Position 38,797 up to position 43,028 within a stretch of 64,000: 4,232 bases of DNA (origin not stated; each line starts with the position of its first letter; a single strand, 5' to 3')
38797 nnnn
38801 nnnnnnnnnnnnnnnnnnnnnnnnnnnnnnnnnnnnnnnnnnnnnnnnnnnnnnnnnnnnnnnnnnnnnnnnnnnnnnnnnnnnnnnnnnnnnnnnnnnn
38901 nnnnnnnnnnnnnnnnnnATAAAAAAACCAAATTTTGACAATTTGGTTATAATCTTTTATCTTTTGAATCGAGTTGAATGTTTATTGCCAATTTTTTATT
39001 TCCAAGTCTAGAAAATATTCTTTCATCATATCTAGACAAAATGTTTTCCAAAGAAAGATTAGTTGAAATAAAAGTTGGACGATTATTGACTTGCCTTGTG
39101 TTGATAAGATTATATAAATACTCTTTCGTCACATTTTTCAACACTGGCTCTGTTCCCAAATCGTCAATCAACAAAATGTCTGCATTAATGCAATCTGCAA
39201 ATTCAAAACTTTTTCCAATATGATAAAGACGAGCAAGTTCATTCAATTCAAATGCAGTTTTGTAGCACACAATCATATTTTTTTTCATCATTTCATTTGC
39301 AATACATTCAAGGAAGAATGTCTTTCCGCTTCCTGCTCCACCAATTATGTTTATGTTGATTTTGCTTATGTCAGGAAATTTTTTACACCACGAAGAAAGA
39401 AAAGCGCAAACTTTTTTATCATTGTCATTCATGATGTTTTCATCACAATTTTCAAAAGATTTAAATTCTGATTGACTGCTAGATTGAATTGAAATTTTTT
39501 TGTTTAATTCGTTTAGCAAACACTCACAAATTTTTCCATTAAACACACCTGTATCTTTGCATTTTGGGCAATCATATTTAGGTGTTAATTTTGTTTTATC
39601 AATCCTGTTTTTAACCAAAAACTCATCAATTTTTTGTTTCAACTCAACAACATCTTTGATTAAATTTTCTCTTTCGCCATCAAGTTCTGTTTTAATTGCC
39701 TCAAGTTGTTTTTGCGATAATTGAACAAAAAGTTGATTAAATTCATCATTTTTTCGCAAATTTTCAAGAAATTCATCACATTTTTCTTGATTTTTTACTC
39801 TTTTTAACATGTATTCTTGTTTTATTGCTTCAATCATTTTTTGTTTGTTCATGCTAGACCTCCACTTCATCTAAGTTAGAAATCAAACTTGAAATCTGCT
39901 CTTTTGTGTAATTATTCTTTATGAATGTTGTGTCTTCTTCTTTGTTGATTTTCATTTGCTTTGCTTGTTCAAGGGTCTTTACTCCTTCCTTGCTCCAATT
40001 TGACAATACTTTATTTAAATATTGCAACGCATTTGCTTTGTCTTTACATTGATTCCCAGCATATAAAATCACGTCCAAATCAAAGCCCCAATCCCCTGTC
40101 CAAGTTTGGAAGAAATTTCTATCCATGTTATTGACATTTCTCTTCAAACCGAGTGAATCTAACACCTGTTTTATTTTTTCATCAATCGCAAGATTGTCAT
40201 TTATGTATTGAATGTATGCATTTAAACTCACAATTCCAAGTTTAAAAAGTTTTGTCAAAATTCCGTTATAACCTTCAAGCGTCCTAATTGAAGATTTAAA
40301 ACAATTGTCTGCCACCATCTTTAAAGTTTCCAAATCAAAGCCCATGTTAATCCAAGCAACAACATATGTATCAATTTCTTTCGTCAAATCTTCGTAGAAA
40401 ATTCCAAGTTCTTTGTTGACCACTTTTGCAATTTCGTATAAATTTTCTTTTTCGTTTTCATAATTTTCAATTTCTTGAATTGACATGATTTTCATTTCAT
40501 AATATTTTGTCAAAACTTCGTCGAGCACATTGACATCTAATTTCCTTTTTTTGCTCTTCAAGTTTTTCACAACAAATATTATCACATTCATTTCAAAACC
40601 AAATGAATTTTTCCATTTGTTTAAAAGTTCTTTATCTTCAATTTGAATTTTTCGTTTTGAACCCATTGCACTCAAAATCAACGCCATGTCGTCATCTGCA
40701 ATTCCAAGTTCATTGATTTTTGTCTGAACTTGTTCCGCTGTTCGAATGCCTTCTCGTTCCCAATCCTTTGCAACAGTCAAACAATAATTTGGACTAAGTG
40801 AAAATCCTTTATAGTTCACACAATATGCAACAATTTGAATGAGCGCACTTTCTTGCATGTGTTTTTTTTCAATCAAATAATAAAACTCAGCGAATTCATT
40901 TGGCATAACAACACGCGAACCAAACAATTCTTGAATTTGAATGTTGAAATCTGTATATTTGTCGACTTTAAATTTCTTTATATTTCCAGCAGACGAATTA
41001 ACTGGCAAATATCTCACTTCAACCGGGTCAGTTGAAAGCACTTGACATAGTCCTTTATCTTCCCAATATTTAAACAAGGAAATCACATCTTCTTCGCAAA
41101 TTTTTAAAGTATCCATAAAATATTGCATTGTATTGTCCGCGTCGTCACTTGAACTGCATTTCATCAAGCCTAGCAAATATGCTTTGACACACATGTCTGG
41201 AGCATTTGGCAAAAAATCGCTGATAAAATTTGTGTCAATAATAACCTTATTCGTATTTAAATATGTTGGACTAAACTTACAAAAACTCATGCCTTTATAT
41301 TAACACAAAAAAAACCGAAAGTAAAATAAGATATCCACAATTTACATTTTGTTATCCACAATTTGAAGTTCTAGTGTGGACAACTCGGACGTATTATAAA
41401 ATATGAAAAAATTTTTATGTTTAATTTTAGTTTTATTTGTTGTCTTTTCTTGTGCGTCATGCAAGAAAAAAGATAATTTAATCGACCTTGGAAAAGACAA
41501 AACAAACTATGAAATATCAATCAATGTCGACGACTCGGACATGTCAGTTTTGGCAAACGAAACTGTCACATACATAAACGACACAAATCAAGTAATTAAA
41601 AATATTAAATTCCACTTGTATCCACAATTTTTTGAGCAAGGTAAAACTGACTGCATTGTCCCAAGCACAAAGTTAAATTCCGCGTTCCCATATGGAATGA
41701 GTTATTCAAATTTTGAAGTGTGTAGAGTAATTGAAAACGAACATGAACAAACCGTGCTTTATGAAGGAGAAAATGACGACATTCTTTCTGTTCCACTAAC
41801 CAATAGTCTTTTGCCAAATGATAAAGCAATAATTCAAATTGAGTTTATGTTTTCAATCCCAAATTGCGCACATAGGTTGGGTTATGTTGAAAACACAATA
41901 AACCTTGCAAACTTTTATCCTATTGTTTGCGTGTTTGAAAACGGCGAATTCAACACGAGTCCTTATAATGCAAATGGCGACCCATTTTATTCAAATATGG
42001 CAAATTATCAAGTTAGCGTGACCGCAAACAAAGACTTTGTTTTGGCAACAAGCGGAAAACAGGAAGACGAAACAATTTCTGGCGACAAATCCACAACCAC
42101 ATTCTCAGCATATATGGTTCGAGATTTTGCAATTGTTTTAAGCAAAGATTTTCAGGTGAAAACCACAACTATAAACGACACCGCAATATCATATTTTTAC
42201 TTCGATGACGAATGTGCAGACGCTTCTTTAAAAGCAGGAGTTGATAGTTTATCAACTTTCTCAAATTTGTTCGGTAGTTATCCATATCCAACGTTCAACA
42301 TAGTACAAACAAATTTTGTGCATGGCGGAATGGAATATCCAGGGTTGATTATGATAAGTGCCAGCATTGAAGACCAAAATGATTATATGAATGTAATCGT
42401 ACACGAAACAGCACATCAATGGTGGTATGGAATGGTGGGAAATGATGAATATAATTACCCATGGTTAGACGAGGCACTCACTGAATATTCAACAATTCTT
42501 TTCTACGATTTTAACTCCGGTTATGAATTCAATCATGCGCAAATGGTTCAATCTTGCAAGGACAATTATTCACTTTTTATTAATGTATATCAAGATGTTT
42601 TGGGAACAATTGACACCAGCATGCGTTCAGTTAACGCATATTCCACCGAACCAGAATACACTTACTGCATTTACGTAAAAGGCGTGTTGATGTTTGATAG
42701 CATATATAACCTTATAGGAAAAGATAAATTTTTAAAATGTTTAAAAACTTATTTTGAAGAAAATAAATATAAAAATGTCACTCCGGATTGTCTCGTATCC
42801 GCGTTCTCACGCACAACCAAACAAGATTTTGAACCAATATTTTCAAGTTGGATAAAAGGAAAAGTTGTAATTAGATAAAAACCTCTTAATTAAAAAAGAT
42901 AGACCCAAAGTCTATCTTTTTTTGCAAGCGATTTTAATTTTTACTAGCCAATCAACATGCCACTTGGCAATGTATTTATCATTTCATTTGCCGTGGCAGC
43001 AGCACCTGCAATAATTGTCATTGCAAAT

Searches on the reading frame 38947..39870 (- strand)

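Call 71: search_protein_families(library=pfam, proteins=[window:38947-39870:-], max_evalue=0.00001)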
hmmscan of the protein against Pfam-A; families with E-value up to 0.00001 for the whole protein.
window:38947-39870:- (307 aa): 2 families
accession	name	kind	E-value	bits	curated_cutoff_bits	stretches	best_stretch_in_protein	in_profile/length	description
PF01695.23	IstB_IS21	-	3.8e-10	40.1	24.1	1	135-276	60-198/238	IstB-like ATP binding protein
PF00308.24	Bac_DnaA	-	2.3e-06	28.3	23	1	164-290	28-156/162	Bacterial DnaA ATPAse domain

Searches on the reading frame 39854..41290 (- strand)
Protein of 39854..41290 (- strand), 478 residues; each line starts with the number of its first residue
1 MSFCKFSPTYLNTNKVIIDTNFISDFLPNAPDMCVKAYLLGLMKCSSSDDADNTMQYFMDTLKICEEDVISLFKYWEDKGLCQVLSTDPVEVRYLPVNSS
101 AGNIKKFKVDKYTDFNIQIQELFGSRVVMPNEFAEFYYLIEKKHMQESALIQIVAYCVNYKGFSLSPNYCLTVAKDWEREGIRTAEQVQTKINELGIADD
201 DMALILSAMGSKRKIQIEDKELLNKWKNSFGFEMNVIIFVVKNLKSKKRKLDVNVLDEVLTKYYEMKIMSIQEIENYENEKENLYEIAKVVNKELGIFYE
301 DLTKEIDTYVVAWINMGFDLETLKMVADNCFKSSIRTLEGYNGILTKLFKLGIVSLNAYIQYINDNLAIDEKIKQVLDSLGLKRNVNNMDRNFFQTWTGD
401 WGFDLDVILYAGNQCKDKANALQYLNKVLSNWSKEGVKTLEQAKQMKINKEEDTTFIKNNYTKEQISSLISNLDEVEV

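Call 71: search_protein_families(library=pfam, proteins=[window:39854-41290:-], max_evalue=0.00001)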
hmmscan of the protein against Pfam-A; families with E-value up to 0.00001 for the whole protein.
window:39854-41290:- (478 aa): 1 family
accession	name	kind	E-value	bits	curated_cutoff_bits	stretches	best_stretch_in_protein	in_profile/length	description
PF07261.16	DnaB_2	-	3.8e-33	113.5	22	2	382-445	8-72/74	Replication initiation and membrane attachment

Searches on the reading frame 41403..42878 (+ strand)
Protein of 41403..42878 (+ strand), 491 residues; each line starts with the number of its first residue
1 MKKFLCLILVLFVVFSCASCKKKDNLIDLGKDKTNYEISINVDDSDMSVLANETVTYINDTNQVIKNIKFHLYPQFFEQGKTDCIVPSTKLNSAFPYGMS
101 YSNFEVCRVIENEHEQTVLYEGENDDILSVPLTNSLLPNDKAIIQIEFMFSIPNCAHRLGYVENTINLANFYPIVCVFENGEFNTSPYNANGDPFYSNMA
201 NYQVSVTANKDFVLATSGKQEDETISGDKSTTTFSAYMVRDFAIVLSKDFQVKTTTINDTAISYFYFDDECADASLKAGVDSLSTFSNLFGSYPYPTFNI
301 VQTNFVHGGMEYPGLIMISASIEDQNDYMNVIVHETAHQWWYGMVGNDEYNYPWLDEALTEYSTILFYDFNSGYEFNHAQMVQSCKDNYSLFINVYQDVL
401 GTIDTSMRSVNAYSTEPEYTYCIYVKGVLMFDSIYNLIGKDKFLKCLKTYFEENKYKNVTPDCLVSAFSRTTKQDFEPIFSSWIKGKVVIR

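Call 70: search_protein_families(library=pfam, proteins=[window:41403-42878:+], max_evalue=0.00001)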
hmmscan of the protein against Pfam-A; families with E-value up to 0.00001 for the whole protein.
window:41403-42878:+ (491 aa): 1 family
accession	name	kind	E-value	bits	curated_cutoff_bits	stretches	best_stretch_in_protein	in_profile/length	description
PF01433.26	Peptidase_M1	-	1.3e-24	87.4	27.7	1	280-483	7-218/218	Peptidase family M1 domain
